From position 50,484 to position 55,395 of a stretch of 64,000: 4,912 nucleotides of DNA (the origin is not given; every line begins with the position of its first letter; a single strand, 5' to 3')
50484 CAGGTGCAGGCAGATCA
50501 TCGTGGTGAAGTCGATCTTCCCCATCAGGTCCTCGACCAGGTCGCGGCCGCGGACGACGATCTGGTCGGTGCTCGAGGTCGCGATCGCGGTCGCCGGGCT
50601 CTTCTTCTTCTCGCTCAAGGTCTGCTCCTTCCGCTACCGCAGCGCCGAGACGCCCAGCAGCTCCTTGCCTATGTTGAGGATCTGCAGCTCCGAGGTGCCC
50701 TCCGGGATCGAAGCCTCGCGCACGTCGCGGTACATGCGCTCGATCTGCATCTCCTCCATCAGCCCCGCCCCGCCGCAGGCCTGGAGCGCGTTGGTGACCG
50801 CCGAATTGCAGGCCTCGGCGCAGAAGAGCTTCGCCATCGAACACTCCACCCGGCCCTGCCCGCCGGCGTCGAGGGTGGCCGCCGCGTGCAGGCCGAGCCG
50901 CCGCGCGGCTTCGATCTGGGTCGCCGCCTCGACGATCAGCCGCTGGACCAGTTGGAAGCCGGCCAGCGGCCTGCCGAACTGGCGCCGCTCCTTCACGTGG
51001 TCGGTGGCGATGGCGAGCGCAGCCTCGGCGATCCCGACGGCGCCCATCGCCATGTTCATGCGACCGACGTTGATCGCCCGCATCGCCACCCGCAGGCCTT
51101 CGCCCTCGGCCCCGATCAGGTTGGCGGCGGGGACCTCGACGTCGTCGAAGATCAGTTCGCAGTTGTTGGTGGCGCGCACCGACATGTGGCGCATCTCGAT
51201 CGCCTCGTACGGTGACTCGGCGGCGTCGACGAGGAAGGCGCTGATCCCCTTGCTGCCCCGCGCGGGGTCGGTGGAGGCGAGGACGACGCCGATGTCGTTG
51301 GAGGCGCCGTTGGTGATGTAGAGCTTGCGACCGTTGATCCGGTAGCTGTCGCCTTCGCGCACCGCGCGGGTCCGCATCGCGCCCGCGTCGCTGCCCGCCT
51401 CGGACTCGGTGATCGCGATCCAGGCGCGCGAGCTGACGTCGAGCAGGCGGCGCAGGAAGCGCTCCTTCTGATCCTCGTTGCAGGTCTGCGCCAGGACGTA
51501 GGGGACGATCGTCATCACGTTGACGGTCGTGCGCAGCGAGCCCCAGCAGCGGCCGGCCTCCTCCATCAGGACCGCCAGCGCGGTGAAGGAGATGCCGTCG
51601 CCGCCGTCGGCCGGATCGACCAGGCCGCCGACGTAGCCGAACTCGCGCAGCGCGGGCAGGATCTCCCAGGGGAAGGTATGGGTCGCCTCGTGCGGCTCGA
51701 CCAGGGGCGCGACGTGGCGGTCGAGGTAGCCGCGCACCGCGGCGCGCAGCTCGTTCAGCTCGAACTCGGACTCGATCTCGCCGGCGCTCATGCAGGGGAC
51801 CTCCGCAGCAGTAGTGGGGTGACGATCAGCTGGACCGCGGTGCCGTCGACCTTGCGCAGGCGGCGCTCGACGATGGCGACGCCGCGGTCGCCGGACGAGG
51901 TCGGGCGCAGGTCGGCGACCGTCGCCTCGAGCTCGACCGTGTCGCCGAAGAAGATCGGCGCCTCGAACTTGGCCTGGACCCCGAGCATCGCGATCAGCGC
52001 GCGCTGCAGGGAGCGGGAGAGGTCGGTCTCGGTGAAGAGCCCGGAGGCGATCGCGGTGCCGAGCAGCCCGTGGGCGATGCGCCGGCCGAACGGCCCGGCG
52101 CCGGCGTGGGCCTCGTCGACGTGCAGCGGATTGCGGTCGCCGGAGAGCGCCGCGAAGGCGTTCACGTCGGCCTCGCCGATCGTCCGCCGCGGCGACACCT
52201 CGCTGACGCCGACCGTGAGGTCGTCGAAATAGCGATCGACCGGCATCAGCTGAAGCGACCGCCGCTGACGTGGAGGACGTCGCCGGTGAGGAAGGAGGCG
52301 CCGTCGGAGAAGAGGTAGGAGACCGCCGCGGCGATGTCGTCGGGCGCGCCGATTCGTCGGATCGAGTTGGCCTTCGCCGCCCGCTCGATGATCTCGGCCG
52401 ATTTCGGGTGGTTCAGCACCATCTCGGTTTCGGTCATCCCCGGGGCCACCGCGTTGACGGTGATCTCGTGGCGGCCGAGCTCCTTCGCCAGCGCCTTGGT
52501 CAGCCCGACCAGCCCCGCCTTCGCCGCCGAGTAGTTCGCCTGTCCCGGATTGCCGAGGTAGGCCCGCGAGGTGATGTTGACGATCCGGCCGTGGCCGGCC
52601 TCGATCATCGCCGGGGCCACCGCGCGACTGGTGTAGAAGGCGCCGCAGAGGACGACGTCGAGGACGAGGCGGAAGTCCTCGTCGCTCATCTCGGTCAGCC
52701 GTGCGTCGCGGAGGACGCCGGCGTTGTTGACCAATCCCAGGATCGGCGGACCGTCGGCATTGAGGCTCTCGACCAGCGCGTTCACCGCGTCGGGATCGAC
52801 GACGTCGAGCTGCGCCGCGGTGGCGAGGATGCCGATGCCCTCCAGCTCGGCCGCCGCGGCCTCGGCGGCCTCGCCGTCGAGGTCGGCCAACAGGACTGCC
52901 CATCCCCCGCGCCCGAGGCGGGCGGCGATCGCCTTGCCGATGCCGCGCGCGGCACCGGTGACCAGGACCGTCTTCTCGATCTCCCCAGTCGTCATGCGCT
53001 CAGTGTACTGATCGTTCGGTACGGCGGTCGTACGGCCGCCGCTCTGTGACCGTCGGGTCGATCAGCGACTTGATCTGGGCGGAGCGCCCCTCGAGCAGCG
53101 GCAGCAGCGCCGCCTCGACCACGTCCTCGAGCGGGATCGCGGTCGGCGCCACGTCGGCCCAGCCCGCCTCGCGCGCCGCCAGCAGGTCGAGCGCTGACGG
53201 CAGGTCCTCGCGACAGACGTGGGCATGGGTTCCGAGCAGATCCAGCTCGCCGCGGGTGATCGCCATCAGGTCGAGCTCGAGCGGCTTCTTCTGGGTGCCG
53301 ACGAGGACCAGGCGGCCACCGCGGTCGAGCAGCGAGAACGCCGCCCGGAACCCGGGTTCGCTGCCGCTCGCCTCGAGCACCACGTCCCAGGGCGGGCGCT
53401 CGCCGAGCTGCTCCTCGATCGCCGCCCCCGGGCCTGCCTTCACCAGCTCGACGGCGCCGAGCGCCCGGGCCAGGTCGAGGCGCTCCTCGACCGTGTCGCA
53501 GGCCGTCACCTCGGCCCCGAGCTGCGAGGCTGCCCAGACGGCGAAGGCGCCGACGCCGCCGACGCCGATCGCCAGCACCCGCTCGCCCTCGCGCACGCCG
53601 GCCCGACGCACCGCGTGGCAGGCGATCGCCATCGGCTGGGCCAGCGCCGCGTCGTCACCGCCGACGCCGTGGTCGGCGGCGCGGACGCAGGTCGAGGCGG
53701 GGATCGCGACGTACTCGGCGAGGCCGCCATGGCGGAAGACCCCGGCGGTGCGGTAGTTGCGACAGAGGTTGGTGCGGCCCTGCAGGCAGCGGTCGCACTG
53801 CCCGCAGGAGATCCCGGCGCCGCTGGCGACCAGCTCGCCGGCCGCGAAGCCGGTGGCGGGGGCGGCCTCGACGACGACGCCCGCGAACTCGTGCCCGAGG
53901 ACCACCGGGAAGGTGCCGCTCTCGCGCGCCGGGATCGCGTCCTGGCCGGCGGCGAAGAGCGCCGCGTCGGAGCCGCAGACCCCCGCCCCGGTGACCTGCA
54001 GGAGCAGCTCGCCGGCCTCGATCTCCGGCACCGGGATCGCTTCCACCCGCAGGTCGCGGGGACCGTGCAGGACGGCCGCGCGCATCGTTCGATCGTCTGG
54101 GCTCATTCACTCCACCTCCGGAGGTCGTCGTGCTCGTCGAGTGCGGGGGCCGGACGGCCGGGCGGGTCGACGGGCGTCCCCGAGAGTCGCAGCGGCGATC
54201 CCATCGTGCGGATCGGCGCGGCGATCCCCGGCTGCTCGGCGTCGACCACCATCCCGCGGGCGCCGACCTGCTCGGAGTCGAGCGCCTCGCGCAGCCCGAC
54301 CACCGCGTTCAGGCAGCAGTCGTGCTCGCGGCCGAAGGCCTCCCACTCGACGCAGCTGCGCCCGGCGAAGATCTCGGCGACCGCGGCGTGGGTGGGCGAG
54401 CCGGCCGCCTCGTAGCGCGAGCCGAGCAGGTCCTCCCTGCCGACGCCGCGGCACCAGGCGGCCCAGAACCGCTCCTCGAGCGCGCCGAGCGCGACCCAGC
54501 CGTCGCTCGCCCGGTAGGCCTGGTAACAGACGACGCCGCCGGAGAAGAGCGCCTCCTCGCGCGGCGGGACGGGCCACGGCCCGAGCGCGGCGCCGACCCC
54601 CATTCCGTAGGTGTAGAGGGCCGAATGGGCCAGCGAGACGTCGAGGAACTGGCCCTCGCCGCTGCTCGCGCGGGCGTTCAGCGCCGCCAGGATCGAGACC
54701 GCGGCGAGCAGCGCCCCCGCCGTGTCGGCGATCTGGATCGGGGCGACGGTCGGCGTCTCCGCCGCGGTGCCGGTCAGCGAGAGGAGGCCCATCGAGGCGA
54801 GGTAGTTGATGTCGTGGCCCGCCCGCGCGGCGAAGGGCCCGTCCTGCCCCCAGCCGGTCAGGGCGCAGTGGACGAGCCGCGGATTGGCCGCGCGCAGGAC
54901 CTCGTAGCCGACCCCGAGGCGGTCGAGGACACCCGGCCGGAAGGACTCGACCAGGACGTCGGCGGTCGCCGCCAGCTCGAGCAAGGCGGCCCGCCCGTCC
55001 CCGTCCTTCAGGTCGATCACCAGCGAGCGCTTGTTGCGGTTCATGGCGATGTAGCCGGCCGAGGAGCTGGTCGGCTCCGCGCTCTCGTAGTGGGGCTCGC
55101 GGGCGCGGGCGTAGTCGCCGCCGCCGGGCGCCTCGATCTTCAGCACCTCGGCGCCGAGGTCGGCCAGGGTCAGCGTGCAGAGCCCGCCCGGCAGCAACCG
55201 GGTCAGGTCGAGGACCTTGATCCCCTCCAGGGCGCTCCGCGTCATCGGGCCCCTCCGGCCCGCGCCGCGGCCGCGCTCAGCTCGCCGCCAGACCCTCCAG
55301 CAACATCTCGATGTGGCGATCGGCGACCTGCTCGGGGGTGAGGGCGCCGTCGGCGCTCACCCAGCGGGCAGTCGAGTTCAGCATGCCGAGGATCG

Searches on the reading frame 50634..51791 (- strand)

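Call 60: search_protein_families(library=pfam, proteins=[window:50634-51791:-], max_evalue=0.0001)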
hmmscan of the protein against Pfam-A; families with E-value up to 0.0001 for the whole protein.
window:50634-51791:- (385 aa): 5 families
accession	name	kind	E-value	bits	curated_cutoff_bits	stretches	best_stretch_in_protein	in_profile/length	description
PF00441.29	Acyl-CoA_dh_1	-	1.3e-43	149.2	22.4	1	230-378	1-149/150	Acyl-CoA dehydrogenase, C-terminal domain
PF02771.21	Acyl-CoA_dh_N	-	4.5e-21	75.8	22.9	1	11-118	3-111/113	Acyl-CoA dehydrogenase, N-terminal domain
PF08028.16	Acyl-CoA_dh_2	-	4e-19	69.7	22.7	1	247-360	3-126/134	Acyl-CoA dehydrogenase, C-terminal domain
PF02770.24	Acyl-CoA_dh_M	-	1.2e-17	64.3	33.3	1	125-218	2-97/97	Acyl-CoA dehydrogenase, middle domain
PF22924.1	ACOX_C_alpha1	-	6.4e-07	29.8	27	0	316-375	106-165/169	Acyl-CoA oxidase, C-alpha1 domain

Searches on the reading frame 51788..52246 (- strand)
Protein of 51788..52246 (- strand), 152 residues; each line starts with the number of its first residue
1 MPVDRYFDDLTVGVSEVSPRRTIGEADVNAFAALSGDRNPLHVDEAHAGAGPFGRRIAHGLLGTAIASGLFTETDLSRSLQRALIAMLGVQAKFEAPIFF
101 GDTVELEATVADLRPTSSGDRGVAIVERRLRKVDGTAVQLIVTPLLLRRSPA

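Call 60: search_protein_families(library=pfam, proteins=[window:51788-52246:-], max_evalue=0.0001)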
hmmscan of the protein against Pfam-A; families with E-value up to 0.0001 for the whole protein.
window:51788-52246:- (152 aa): 2 families
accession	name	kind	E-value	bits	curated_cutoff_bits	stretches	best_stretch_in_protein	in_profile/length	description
PF01575.25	MaoC_dehydratas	-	2.4e-20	72.8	27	1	18-114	13-105/123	MaoC like domain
PF13452.11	FAS1_DH_region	-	4.1e-06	27.4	22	1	19-138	10-129/132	FAS1-like, dehydratase domain region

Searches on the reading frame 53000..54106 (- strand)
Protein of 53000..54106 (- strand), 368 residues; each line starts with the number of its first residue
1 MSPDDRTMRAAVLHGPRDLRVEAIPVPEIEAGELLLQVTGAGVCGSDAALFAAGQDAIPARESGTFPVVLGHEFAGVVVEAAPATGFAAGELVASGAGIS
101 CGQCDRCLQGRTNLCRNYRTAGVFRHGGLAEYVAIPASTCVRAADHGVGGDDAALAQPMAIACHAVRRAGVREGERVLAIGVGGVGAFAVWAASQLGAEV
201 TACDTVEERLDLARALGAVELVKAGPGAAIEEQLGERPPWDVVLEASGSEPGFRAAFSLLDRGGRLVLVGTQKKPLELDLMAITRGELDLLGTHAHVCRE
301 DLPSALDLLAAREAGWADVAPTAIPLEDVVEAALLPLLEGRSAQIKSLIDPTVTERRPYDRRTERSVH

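Call 60: search_protein_families(library=pfam, proteins=[window:53000-54106:-], max_evalue=0.0001)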
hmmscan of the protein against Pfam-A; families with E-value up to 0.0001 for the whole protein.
window:53000-54106:- (368 aa): 3 families
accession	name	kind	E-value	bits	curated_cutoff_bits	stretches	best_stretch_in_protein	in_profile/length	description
PF08240.17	ADH_N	-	2.9e-23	82.5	23.5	1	31-143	2-102/104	Alcohol dehydrogenase GroES-like domain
PF00107.32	ADH_zinc_N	-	7.1e-22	78.2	31.8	1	184-310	1-128/129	Zinc-binding dehydrogenase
PF01262.27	AlaDh_PNT_C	-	1.5e-06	28.2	23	1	170-218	22-73/214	Alanine dehydrogenase/PNT, C-terminal domain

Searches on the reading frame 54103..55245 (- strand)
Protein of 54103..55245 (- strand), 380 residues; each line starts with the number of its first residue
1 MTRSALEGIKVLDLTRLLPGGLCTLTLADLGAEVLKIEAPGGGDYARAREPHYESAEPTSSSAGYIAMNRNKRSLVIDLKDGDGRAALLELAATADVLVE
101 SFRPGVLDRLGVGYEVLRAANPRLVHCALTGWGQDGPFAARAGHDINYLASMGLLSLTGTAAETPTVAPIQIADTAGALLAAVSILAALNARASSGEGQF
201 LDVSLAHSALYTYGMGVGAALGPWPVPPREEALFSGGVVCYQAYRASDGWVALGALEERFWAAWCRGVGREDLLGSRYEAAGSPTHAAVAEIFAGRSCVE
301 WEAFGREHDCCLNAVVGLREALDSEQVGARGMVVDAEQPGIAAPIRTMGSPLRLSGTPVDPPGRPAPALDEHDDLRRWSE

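Call 60: search_protein_families(library=pfam, proteins=[window:54103-55245:-], max_evalue=0.0001)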
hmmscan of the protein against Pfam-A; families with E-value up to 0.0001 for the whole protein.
window:54103-55245:- (380 aa): 1 family
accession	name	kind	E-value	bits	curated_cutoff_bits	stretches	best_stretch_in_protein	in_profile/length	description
PF02515.22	CoA_transf_3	-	9.7e-102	341.2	23.3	1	6-372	1-365/366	CoA-transferase family III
